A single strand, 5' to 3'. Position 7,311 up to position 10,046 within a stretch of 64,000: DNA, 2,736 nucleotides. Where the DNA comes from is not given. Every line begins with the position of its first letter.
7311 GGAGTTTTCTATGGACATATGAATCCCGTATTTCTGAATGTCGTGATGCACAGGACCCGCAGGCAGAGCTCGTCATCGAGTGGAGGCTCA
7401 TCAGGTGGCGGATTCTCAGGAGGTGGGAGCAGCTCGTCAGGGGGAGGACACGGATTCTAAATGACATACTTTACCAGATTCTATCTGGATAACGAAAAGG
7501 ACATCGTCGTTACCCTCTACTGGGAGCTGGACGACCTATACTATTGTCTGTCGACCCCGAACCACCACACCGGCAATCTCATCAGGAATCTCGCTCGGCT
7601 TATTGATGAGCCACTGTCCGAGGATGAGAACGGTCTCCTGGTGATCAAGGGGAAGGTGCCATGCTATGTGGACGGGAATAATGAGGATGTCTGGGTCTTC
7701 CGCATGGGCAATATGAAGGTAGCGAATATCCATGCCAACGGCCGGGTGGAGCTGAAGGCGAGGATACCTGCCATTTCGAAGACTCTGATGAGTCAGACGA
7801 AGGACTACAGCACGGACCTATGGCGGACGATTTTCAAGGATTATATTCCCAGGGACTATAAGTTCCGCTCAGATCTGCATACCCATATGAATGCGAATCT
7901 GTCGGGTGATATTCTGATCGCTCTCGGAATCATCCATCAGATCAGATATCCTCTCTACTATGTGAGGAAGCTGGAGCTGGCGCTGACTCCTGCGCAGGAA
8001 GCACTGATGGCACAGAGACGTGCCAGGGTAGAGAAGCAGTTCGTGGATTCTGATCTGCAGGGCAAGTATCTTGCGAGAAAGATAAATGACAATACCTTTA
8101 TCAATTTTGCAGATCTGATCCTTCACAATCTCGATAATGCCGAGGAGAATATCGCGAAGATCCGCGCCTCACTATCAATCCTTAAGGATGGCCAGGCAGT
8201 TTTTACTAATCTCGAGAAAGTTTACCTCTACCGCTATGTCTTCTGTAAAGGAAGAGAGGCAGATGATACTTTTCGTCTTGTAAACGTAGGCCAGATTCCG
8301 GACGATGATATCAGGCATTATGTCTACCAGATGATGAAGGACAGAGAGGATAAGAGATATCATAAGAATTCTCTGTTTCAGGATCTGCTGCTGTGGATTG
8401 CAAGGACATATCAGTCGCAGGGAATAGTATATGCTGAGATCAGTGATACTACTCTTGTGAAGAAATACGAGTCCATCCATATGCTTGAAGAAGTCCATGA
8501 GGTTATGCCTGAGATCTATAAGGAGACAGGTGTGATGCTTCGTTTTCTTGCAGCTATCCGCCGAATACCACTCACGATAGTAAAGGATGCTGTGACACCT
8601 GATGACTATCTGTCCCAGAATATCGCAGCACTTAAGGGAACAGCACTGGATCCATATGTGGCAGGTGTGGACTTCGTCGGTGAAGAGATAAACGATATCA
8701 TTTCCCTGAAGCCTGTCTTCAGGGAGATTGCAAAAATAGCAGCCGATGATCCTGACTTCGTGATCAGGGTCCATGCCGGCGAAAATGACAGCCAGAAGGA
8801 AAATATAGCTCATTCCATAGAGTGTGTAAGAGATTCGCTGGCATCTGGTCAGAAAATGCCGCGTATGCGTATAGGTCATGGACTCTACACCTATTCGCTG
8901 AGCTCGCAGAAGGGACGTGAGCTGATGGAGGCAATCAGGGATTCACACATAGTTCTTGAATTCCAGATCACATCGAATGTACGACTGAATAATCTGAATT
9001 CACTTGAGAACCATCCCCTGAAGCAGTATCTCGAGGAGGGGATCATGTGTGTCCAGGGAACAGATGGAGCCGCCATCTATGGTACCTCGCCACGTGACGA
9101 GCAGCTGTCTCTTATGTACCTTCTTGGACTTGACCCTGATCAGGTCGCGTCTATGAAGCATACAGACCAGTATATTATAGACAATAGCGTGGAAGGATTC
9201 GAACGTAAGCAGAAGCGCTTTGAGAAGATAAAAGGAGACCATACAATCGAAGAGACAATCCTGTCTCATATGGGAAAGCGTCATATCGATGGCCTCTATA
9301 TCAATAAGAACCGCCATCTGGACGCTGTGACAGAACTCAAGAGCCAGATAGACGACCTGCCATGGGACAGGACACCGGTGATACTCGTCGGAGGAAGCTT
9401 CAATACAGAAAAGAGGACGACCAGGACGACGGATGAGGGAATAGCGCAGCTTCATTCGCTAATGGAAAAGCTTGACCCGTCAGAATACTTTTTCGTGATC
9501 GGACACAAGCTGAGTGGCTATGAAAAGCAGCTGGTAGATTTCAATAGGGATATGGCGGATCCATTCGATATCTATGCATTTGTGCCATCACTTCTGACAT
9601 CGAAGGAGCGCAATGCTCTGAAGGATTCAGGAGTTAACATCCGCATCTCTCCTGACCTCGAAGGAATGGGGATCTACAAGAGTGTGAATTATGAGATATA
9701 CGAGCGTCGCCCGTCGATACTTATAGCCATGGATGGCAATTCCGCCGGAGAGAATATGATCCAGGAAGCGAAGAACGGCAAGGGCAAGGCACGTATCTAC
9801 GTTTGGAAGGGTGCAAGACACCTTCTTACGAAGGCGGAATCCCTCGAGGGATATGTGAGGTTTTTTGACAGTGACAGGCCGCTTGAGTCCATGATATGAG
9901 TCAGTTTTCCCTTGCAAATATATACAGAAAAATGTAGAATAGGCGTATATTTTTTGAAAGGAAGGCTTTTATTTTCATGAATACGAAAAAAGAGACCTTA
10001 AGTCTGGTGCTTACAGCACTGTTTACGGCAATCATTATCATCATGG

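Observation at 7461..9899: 812-aa fusion of an adenosine/AMP-deaminase-like amidohydrolase to a LOG-like nucleotide-nucleosidase domain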

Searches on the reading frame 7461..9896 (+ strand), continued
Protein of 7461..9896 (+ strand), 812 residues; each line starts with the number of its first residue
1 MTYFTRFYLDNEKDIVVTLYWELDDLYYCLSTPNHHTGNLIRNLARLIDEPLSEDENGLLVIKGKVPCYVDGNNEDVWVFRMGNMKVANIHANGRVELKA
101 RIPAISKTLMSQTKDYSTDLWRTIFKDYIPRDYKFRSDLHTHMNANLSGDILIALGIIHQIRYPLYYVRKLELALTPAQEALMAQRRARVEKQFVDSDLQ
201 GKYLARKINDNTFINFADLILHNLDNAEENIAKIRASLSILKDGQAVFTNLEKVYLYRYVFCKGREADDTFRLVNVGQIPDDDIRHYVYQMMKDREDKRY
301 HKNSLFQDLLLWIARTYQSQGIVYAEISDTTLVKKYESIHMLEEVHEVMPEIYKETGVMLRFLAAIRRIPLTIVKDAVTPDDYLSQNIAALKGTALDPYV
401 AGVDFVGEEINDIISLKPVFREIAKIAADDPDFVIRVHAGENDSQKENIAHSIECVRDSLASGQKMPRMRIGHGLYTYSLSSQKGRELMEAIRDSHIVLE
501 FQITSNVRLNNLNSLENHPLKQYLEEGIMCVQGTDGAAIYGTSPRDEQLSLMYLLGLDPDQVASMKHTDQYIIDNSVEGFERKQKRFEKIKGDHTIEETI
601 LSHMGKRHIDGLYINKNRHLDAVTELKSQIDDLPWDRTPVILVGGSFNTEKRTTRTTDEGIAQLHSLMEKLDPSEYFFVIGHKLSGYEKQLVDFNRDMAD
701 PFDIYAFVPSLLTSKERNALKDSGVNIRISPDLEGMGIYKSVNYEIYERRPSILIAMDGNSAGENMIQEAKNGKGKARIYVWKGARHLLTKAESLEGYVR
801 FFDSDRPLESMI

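Call 9: search_solved_structures(query=window:7461-9896:+, max_evalue=1, show_alignments=2)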
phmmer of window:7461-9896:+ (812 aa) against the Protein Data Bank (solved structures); distinct sequences matched with E-value up to 1: 29.
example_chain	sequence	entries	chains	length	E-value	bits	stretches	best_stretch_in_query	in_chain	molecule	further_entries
6n9m_A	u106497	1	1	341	3.6e-07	31.9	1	465-562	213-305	Adenosine deaminase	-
6n91_A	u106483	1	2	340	6.4e-07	31.1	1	466-562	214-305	Adenosine deaminase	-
6ii7_A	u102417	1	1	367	1.8e-06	29.6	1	402-548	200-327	Adenosine deaminase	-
3ewc_A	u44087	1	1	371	3.6e-06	28.6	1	432-553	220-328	Adenosine deaminase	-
2pgf_A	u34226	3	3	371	3.9e-06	28.5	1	432-552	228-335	adenosine deaminase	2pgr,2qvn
3ewd_A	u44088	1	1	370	4.7e-06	28.2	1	433-553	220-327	Adenosine deaminase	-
2amx_A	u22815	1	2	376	0.00018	23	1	468-549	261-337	adenosine deaminase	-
5bny_B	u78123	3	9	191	0.021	16.1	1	644-718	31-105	Hemagglutinin | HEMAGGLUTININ HA2 CHAIN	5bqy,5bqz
8xg1_A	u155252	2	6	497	0.1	13.8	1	644-719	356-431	Hemagglutinin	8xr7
8xrb_A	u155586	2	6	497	0.11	13.8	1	644-719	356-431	Hemagglutinin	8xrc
8xr8_A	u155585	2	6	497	0.11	13.8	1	644-719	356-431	Hemagglutinin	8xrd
2wrf_A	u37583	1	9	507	0.13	13.5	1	644-719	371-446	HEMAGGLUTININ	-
8qch_A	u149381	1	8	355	0.17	13.1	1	469-567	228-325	Adenosine deaminase-like protein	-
8xhe_C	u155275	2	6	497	0.27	12.4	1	644-719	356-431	Hemagglutinin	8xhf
8xhg_C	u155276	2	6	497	0.27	12.4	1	644-719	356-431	Hemagglutinin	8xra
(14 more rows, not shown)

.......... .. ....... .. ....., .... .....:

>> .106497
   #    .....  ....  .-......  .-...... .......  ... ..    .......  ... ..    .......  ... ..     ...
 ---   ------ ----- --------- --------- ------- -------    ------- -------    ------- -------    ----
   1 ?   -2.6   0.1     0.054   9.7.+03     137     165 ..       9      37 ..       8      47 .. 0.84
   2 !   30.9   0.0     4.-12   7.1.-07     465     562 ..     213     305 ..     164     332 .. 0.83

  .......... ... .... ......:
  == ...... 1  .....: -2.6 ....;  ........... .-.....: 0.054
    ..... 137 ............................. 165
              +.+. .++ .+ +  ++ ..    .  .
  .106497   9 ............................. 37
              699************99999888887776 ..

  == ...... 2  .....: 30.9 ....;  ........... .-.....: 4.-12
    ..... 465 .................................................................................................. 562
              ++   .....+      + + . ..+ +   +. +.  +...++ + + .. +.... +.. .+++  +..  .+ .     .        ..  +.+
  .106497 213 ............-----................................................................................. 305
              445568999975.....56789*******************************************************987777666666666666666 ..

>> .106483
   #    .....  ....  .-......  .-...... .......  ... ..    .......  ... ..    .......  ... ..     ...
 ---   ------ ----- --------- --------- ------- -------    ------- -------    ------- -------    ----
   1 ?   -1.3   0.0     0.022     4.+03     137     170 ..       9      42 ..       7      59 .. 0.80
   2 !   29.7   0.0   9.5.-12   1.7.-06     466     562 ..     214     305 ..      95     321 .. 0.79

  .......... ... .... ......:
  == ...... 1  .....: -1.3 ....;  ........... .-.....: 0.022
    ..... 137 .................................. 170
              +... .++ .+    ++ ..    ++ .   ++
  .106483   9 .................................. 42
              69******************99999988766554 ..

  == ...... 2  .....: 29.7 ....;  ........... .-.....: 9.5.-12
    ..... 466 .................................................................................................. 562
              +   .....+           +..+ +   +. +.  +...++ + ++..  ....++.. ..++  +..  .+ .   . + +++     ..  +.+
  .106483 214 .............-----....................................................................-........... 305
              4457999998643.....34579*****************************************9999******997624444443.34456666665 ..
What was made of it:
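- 9060..9068 (+): T534-D535-G536: Asp metal ligand kept, second Asp of the canonical TDD replaced by Gly. This is the signature of the whole ADA subtype. Alignment to ADA 'TDDP' (call 9).
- Checked: In the alignment to bacterial ADA, G536 replaces the second Asp of TDD (call 9).
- Substrate-contact positions differ from adenosine-specific ADA: Asp to N144 after HxH, and the second Asp of TDD to G536 (call 9). The substrate-contact Asp residues are replaced (call 9).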

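Call 13: search_protein_families(library=phrogs, proteins=[window:7461-9896:+], max_evalue=1)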
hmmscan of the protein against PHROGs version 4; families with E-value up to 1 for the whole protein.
window:7461-9896:+ (812 aa): 1 family
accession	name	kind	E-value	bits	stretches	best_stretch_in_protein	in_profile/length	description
phrog_6870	-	unknown function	0.19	12.5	1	191-231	112-152/174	-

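Call 16: find_encoding_contigs(protein=P0090, flank=8000, max_places=2)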
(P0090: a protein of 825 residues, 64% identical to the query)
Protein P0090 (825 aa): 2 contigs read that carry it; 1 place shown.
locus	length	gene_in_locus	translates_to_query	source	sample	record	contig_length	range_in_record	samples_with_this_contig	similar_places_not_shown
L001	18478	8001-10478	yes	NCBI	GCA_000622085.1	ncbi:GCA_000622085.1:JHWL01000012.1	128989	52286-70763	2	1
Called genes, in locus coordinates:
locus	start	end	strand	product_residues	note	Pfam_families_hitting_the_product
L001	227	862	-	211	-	PF04892:VanZ-LLP1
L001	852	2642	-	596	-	PF00128:Alpha-amylase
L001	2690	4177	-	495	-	PF13439:Glyco_transf_4, PF13579:Glyco_trans_4_4, PF20706:GT4-conflict (weak), PF00534:Glycos_transf_1, PF13692:Glyco_trans_1_4, PF12732:YtxH (faint)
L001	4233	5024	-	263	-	-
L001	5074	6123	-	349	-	PF01728:FtsJ (faint), PF01795:Methyltransf_5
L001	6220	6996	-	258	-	-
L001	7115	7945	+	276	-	PF00588:SpoU_methylase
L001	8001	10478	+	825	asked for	PF00962:A_deaminase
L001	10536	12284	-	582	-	-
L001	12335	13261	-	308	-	PF00528:BPD_transp_1 (faint)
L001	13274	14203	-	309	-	PF00528:BPD_transp_1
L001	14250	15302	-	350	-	PF00356:LacI, PF13407:Peripla_BP_4, PF00532:Peripla_BP_1, PF13377:Peripla_BP_3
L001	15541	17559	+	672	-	PF22842:Pel9A-like_beta_helix (weak), PF21258:Glyco_hydro_120_ins, PF13229:Beta_helix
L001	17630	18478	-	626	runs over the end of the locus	PF08757:CotH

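Call 17: find_encoding_contigs(protein=P0043, flank=8000, max_places=2)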
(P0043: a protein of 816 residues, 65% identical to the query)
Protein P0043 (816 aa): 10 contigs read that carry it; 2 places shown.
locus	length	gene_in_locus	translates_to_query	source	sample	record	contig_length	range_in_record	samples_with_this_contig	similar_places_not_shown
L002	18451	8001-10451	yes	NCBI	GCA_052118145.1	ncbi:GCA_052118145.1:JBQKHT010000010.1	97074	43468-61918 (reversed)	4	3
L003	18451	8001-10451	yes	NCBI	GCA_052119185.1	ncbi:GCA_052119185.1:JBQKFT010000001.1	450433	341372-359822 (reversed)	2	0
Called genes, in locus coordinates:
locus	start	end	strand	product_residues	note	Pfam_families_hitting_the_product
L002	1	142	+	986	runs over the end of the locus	-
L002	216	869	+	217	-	PF00254:FKBP_C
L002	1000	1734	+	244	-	PF04607:RelA_SpoT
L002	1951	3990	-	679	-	PF00795:CN_hydrolase, PF02540:NAD_synthase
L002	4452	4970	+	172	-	PF06177:QueT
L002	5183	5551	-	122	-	PF01042:Ribonuc_L-PSP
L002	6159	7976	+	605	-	PF03816:LytR_cpsA_psr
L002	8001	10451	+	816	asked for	PF00962:A_deaminase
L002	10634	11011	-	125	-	PF12844:HTH_19, PF13560:HTH_31, PF01381:HTH_3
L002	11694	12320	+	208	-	PF09515:Thia_YuaJ (weak), PF12822:ECF_trnsprt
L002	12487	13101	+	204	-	PF00293:NUDIX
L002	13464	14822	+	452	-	PF01488:Shikimate_DH (faint), PF02254:TrkA_N, PF03435:Sacchrp_dh_NADP (faint), PF03807:F420_oxidored (faint), PF13241:NAD_binding_7 (weak), PF02080:TrkA_C, PF02254:TrkA_N, PF02080:TrkA_C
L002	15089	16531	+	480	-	PF02386:TrkH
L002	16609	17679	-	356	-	PF00155:Aminotran_1_2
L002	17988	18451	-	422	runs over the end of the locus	PF00939:Na_sulph_symp, PF03600:CitMHS, PF06808:DctM (weak), PF03600:CitMHS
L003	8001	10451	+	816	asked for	PF00962:A_deaminase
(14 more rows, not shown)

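Call 28: find_encoding_contigs(protein=window:7461-9896:+, flank=10000, max_places=4)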
Protein window:7461-9896:+ (812 aa): 19 contigs read that carry it; 3 places shown.
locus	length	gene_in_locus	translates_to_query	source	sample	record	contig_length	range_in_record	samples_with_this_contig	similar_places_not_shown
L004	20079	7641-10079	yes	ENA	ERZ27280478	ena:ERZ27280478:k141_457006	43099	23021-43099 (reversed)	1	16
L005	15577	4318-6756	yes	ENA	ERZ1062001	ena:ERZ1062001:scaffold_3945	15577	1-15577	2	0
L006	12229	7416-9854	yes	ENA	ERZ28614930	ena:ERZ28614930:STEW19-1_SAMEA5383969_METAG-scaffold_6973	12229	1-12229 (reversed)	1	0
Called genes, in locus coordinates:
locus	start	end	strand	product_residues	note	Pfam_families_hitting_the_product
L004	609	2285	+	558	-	PF09820:AAA-ATPase_like, PF08011:PDDEXK_9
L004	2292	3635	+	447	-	PF01467:CTP_transf_like, PF01408:GFO_IDH_MocA, PF22725:GFO_IDH_MocA_C3 (weak)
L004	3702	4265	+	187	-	PF02632:BioY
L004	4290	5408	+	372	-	PF13421:Band_7_1, PF01145:Band_7 (weak)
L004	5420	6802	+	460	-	PF03966:Trm112p (faint), PF08271:Zn_Ribbon_TF (faint), PF24460:DUF7575 (weak)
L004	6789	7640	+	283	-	PF04536:TPM_phosphatase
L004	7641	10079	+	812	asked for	PF00962:A_deaminase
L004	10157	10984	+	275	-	PF12822:ECF_trnsprt, PF09515:Thia_YuaJ (weak)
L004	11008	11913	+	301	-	PF13328:HD_4, PF01966:HD (weak)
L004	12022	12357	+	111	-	-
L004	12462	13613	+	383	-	PF22020:RlmL_1st, PF13847:Methyltransf_31 (faint), PF02926:THUMP, PF01170:UPF0020, PF13649:Methyltransf_25 (faint)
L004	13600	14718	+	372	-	PF01520:Amidase_3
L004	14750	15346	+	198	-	PF01725:Ham1p_like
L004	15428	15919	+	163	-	PF00149:Metallophos (weak), PF12850:Metallophos_2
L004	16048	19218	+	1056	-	PF00133:tRNA-synt_1, PF09334:tRNA-synt_1g, PF08264:Anticodon_1, PF19302:DUF5915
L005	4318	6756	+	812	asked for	PF00962:A_deaminase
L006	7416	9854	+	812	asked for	PF00962:A_deaminase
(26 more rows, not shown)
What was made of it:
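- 7461..9899 (+): Complete ORF (812 aa plus stop) of the ADA-SLOG fusion protein. An identical protein occurs on 19 metagenome contigs (call 28).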

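Call 47: search_solved_structures(query=A3, max_evalue=0.01, show_alignments=0)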
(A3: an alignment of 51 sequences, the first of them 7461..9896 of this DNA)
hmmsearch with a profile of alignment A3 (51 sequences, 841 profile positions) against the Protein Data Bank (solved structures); distinct sequences matched with E-value up to 0.01: 35.
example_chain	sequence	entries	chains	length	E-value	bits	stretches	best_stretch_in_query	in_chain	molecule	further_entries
6n9m_A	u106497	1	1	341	5.3e-21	77.4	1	423-580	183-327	Adenosine deaminase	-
6n91_A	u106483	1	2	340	1.2e-18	69.6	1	392-562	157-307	Adenosine deaminase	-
6ii7_A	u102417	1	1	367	1.3e-16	62.9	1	395-564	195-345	Adenosine deaminase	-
3ewd_A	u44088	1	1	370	2.6e-16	61.9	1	419-566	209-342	Adenosine deaminase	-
3ewc_A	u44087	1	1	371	2.6e-16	61.8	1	419-566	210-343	Adenosine deaminase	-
2pgf_A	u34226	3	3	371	2.9e-16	61.7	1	419-566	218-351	adenosine deaminase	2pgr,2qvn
2amx_A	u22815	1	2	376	1.6e-13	52.7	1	428-565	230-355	adenosine deaminase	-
8qch_A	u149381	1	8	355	6e-11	44.1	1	469-578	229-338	Adenosine deaminase-like protein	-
9vlv_A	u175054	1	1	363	4.4e-09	38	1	345-563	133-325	Adenosine deaminase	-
3ou8_A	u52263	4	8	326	8.7e-09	37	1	469-563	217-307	Adenosine deaminase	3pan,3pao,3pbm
3lgd_A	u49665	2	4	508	6e-08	34.2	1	398-587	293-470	Adenosine deaminase CECR1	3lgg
3rys_A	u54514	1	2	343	6.5e-08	34.1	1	469-549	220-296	Adenosine deaminase 1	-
6iv5_A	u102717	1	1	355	7.3e-08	33.9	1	359-560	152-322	Adenosine/AMP deaminase family protein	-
6ijm_A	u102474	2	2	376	7.9e-08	33.8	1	359-560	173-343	Adenosine/AMP deaminase family protein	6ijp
1ndv_A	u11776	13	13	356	1.8e-07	32.6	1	345-563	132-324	Adenosine deaminase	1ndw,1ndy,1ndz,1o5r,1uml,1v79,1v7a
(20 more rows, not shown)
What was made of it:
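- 7866..9134 (+): Adenosine-deaminase-type (PF00962/cog1816) TIM-barrel domain, aa ~136-558. PDB profile search: best hit bacterial ADA 6n9m, E 5e-21 (call 47).
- On Adenosine/AMP deaminase family (Pfam PF00962, cog1816 amidohydrolases): PDB profile search finds bacterial ADA 6n9m at E 5e-21 (call 47).
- The nearest PDB relatives by sequence are bacterial and Plasmodium ADAs (call 47).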

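Call 72: predict_structure(alignment_id=A3)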
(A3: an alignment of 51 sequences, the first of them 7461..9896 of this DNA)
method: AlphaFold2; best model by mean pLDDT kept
length: 812 residues; sequences in the alignment: 51
mean_pLDDT: 90.6   pTM: 0.89
mean pLDDT of the five models: 90.6, 89.8, 89.6, 88.2, 88.1
residues with pLDDT >= 90: 568; 70-90: 219; 50-70: 19; < 50: 6
segments of 3 or more residues with pLDDT < 50: 373-377
pLDDT, mean of each block of 10 residues (from residue 1): 91 92 94 85 93 89 95 94 93 92 92 84 87 93 93 98 95 97 94 84 82 96 96 92 82 90 93 94 96 96 97 97 96 94 97 98 87 52 87 96 86 85 93 93 84 94 92 90 94 95 90 85 96 92 93 93 97 96 96 94 80 63 88 93 88 87 93 96 93 92 93 89 92 75 88 94 89 87 90 83 92 89
secondary structure, 60 per line:
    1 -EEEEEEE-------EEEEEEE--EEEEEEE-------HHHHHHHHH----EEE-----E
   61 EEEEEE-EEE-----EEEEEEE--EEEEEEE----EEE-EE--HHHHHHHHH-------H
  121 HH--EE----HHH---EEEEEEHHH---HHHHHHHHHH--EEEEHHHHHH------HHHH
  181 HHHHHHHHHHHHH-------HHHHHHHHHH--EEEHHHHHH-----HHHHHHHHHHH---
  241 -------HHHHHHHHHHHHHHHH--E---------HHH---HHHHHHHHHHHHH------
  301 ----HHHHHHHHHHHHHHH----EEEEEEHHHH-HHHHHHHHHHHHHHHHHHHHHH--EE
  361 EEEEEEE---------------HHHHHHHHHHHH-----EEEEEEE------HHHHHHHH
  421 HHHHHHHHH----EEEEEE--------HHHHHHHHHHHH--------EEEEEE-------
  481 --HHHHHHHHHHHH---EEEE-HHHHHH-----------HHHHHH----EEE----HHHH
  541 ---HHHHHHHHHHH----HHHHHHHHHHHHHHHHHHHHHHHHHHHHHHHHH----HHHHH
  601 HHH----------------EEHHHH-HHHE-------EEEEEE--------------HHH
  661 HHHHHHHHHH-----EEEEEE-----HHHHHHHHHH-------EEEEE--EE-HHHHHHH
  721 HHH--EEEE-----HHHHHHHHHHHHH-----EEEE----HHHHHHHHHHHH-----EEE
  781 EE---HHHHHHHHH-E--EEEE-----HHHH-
elements in order (helices of 4 or more, strands of 3 or more residues): E2-8 E16-22 E25-31 H39-47 E52-54 E60-66 E68-70 E76-82 E85-91 E96-98 H104-112 E137-142 H149-158 E161-164 H165-170 H177-193 H201-210 E213-215 H216-221 H227-237 H248-263 H282-294 H305-319 E324-329 H330-333 H335-356 E359-367 H383-394 E400-406 H413-429 E434-439 H448-459 E468-473 H483-494 E498-501 H503-508 H520-525 E530-532 H537-540 H544-554 H559-591 H596-603 H622-625 E638-643 H658-670 E676-681 H687-696 E704-708 H714-723 E726-729 H735-747 E753-756 H761-772 E778-782 H786-794 E799-802 H808-811
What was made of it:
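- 7461..9899 (+): AF2 full-length model: pLDDT 90.6, pTM 0.89 (call 72).
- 7461..7865 (+): N-terminal beta-rich domain (aa 1-~135; about ten strands and two helices) of unknown function. Conserved within the clade, replaced in sister clades. Secondary structure and pLDDT 85-95 (call 72).
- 7989..8420 (+): Helical insertion (aa ~177-320) within the ADA barrel, absent from classical ADA. Helices 177-319 in the model (call 72).
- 9135..9233 (+): Long connecting helix (aa 559-591) between the ADA barrel and the C-terminal domain. Call 72.
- Checked: The leader before HxH and a large helical insertion (aa ~177-320) are real (call 72).
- The full-length model has pTM 0.89, which implies fixed inter-domain packing (call 72).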

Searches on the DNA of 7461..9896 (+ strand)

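Call 115: search_rna_families(sources=[L001, L002, L013, L025, L045, L099, L057], threshold=gathering)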
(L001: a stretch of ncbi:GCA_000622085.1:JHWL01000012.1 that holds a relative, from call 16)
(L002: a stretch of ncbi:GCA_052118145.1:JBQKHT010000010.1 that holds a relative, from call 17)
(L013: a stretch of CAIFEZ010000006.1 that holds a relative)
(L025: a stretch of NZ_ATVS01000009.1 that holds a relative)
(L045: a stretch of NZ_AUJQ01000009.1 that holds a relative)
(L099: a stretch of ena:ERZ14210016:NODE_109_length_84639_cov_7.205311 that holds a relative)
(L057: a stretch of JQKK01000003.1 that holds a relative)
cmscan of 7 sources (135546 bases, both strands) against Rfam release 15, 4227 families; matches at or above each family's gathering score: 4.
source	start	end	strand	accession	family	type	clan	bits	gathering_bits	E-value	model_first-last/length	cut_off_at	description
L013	11168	11285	+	RF00050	FMN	Cis-reg; riboswitch;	-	109.6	66.2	2.8e-24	1-138/138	no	FMN riboswitch aptamer (RFN element)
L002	11279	11396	+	RF00050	FMN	Cis-reg; riboswitch;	-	109.4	66.2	3.1e-24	1-138/138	no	FMN riboswitch aptamer (RFN element)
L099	5461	5533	-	RF00005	tRNA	Gene; tRNA;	CL00001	62.4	29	8.4e-11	1-71/71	no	tRNA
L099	6831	6904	+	RF00005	tRNA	Gene; tRNA;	CL00001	61.6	29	1.4e-10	1-71/71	no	tRNA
